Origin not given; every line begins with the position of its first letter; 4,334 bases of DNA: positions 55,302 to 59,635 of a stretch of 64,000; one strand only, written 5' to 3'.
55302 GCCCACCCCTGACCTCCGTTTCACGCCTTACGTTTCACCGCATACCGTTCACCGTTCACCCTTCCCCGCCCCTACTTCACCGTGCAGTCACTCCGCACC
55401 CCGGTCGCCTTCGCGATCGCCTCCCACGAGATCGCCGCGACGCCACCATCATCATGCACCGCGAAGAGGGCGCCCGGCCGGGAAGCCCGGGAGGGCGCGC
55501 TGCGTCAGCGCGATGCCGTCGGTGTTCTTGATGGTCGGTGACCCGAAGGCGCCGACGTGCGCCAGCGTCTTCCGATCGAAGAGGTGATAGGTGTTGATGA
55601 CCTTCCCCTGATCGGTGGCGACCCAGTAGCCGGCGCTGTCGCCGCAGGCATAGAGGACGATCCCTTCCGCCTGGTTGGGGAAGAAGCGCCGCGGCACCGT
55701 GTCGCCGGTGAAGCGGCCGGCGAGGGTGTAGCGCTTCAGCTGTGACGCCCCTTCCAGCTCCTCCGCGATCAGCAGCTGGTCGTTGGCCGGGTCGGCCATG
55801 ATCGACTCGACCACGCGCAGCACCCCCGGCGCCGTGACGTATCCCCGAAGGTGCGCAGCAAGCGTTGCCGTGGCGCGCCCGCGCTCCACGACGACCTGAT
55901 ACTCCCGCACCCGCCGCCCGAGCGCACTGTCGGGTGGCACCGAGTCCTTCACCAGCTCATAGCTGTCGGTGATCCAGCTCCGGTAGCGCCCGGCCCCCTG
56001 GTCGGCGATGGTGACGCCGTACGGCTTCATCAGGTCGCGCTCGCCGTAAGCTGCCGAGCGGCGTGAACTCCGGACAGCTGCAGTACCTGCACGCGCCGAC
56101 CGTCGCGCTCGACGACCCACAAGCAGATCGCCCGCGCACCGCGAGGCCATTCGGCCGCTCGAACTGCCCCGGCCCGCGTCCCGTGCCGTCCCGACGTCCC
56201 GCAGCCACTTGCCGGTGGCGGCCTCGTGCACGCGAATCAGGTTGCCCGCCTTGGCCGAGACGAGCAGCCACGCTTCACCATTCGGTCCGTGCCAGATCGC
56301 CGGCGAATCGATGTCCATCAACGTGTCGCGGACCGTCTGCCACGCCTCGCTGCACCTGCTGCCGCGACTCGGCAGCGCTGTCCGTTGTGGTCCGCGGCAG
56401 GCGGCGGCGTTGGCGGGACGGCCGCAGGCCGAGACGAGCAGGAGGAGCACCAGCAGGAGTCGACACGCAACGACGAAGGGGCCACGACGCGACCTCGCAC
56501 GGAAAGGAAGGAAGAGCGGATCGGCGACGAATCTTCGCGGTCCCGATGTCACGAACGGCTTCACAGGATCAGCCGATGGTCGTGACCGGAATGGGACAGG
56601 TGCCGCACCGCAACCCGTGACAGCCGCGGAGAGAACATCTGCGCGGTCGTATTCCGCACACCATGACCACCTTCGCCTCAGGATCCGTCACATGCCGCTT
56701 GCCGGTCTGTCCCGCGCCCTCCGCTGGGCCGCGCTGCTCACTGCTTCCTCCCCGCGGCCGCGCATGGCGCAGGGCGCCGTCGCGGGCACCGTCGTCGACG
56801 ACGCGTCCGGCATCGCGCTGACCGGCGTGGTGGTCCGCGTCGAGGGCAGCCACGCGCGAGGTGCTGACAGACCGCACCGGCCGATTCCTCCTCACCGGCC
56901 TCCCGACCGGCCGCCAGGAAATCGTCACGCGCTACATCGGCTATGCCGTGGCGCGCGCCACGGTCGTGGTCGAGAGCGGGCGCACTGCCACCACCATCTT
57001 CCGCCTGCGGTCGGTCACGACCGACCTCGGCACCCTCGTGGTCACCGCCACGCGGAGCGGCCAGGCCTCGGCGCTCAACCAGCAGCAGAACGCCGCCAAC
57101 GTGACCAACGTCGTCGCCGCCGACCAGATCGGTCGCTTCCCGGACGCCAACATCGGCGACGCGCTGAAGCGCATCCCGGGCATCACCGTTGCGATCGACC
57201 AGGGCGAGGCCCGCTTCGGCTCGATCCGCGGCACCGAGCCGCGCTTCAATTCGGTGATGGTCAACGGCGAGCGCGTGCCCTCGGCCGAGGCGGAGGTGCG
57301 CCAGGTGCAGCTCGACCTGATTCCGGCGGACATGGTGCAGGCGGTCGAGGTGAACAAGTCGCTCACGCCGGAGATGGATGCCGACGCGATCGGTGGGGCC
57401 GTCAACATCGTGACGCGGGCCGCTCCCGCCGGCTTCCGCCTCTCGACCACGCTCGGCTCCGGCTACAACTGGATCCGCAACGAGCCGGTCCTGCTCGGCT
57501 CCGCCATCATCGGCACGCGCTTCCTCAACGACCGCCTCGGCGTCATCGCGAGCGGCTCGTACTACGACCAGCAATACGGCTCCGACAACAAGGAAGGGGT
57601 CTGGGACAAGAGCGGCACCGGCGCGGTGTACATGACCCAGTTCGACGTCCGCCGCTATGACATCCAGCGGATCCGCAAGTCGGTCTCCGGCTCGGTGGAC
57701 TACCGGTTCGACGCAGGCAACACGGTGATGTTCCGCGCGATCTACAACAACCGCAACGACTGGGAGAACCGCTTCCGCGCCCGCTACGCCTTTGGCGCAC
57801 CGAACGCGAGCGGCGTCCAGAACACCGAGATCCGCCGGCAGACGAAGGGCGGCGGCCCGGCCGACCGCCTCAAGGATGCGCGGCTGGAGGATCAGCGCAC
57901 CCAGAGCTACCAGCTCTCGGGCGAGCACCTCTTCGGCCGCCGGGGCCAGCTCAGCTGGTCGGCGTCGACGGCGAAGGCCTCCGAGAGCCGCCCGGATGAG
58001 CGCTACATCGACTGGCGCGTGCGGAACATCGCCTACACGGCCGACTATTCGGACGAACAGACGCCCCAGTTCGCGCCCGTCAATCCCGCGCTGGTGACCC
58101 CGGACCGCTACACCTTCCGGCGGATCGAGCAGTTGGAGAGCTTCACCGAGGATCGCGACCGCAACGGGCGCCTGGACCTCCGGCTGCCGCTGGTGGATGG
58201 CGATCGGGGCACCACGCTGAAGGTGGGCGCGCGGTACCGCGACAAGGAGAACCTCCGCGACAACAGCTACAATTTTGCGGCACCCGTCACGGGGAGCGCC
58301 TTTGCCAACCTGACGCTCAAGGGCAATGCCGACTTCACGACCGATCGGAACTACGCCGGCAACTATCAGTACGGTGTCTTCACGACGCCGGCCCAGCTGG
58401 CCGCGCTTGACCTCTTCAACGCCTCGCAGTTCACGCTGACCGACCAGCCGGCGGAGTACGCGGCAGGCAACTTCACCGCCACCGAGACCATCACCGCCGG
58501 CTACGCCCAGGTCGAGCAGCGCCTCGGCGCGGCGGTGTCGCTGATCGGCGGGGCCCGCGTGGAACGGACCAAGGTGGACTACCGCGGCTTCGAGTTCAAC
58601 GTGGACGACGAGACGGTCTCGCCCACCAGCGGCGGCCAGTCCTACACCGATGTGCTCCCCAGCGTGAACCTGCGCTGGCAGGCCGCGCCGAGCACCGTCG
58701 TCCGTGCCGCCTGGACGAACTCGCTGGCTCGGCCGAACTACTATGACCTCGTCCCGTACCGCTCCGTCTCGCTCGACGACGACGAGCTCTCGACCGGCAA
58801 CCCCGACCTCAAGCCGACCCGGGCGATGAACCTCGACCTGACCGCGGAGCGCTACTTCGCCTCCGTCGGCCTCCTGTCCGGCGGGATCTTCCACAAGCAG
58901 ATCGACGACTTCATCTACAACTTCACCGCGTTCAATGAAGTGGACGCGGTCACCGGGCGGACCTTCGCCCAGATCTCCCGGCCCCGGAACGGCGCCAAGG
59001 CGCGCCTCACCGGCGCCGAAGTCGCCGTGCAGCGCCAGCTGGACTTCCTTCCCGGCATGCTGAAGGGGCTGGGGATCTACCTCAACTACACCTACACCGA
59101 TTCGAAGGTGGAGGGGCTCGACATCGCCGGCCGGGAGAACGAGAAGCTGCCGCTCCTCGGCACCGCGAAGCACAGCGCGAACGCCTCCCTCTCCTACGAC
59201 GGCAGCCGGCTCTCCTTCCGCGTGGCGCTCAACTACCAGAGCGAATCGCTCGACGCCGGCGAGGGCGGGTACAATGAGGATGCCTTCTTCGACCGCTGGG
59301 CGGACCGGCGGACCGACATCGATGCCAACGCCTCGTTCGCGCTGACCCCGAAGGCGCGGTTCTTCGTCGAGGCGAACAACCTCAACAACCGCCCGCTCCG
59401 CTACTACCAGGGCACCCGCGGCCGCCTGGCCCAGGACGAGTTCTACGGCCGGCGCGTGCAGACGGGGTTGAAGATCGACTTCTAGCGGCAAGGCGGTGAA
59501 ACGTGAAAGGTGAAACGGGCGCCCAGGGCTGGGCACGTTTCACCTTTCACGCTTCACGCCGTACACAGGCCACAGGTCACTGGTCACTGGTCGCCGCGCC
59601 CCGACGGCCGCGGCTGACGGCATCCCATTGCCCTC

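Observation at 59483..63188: Three near-identical palindromes built from 7-nt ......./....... units sit on gene stop codons and close all three reading frames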

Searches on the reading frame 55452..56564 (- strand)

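Call 28: search_protein_families(library=pfam, proteins=[window:55452-56564:-])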
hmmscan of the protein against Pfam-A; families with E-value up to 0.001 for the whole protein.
window:55452-56564:- (370 aa): 1 family
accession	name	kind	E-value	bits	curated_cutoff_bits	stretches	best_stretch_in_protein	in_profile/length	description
PF02333.21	Phytase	-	6.9e-05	22.4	21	0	253-352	206-306/375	Phytase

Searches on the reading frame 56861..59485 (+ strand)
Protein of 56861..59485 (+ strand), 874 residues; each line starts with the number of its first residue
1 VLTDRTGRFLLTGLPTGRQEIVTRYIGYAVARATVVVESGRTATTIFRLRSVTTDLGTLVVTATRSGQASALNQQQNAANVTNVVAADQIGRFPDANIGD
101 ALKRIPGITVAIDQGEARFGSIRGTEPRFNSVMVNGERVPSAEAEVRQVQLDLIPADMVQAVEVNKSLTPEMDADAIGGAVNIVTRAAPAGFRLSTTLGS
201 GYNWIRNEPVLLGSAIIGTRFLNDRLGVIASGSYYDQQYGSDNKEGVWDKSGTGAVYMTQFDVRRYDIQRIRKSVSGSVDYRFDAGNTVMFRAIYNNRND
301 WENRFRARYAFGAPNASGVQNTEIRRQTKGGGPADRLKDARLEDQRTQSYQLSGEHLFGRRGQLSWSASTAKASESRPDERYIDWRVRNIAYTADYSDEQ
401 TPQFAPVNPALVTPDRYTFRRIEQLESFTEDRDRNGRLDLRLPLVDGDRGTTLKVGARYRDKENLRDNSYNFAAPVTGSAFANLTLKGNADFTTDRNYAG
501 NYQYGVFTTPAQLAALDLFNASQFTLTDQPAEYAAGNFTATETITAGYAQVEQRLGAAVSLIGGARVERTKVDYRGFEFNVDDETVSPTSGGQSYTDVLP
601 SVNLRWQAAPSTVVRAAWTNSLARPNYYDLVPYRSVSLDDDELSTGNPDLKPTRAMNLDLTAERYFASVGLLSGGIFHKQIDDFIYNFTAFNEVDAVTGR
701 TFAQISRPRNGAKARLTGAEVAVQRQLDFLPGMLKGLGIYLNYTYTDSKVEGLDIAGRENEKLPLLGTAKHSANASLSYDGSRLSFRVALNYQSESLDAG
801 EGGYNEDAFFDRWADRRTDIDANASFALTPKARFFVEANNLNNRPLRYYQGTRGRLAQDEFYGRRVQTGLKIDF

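Call 28: search_protein_families(library=pfam, proteins=[window:56861-59485:+])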
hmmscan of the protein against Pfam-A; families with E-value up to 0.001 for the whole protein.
window:56861-59485:+ (874 aa): 5 families
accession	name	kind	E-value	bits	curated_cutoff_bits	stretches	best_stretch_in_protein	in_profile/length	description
PF00593.30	TonB_dep_Rec_b-barrel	-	8.6e-39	135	27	1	393-841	18-436/436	TonB dependent receptor-like, beta-barrel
PF14905.12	OMP_b-brl_3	-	4.3e-24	85.8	27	1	449-797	6-339/408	Outer membrane protein beta-barrel family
PF07715.20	Plug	-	9.5e-16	58.7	23.9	1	75-180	2-107/107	TonB-dependent Receptor Plug Domain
PF13715.12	CarbopepD_reg_2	-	6.3e-06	26.6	32.2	1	2-61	29-88/88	CarboxypepD_reg-like domain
PF13620.12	CarboxypepD_reg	-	7.3e-06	26.7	32.3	1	2-49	33-81/82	Carboxypeptidase regulatory-like domain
